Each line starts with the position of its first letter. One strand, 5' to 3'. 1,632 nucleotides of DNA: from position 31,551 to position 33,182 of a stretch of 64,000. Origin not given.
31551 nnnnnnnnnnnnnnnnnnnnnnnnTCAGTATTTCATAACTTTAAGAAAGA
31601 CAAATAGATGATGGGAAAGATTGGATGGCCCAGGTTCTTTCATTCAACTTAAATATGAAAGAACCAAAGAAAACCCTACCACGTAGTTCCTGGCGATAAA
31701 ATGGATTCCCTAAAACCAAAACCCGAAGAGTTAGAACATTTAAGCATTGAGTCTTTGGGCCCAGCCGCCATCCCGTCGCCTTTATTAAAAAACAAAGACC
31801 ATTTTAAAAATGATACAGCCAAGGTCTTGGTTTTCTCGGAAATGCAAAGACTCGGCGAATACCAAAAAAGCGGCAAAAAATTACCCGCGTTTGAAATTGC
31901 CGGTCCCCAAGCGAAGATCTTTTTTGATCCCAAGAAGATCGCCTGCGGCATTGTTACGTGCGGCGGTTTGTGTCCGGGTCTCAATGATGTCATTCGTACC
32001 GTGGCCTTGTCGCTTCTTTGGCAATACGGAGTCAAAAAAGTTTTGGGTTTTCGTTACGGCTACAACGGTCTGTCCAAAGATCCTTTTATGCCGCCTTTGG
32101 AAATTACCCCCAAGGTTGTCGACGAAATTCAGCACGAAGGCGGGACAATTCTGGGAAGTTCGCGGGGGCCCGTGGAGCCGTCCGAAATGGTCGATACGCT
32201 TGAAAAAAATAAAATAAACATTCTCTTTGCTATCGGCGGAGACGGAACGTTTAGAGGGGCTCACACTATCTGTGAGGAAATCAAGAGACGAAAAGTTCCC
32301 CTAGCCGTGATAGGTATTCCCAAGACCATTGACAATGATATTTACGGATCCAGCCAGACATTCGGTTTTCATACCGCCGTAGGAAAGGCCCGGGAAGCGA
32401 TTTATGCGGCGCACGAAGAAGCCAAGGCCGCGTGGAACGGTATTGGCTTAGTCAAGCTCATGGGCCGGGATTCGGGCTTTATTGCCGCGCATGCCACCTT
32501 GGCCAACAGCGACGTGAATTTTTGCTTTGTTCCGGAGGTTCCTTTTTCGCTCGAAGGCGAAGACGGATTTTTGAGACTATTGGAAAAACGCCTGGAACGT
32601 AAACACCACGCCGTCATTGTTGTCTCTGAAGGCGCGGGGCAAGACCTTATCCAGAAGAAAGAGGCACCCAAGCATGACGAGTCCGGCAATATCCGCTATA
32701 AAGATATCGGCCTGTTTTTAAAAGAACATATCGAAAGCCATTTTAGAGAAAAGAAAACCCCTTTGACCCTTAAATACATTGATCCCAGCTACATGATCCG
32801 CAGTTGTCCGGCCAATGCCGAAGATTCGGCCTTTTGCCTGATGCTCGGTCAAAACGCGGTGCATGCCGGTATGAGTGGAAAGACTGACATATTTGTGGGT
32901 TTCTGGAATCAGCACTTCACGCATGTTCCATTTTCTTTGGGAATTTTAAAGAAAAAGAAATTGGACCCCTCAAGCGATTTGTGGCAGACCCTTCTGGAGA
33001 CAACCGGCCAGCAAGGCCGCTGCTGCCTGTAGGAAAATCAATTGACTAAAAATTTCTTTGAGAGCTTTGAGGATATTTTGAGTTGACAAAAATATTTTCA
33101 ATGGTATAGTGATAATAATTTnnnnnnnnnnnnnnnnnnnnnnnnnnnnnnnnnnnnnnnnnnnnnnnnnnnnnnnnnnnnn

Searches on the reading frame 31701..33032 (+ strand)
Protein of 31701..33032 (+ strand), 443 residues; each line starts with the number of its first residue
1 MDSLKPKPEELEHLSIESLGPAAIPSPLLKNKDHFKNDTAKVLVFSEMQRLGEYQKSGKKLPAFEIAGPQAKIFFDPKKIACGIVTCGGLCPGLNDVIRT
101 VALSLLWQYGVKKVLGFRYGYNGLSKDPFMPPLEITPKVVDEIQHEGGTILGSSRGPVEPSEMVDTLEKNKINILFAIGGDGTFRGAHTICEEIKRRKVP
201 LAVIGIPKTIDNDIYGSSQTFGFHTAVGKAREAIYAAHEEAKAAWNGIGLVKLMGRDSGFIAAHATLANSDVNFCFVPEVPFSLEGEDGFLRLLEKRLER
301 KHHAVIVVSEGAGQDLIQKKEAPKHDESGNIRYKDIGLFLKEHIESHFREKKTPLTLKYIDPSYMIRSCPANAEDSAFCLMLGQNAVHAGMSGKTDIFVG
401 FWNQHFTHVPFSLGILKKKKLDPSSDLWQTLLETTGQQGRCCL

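Call 12: search_protein_families(library=pfam, proteins=[window:31701-33032:+], max_evalue=0.01)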
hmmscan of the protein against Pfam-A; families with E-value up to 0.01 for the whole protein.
window:31701-33032:+ (443 aa): 3 families
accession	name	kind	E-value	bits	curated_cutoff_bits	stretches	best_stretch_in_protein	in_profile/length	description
PF00365.25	PFK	-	2.1e-61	208.2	30.9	1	82-389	2-276/277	Phosphofructokinase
PF00781.29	DAGK_cat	-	0.00035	20.6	23.6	1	142-204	25-87/125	Diacylglycerol kinase catalytic domain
PF01513.26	NAD_kinase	-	0.003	18.3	25.5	1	161-200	62-98/130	ATP-NAD kinase N-terminal domain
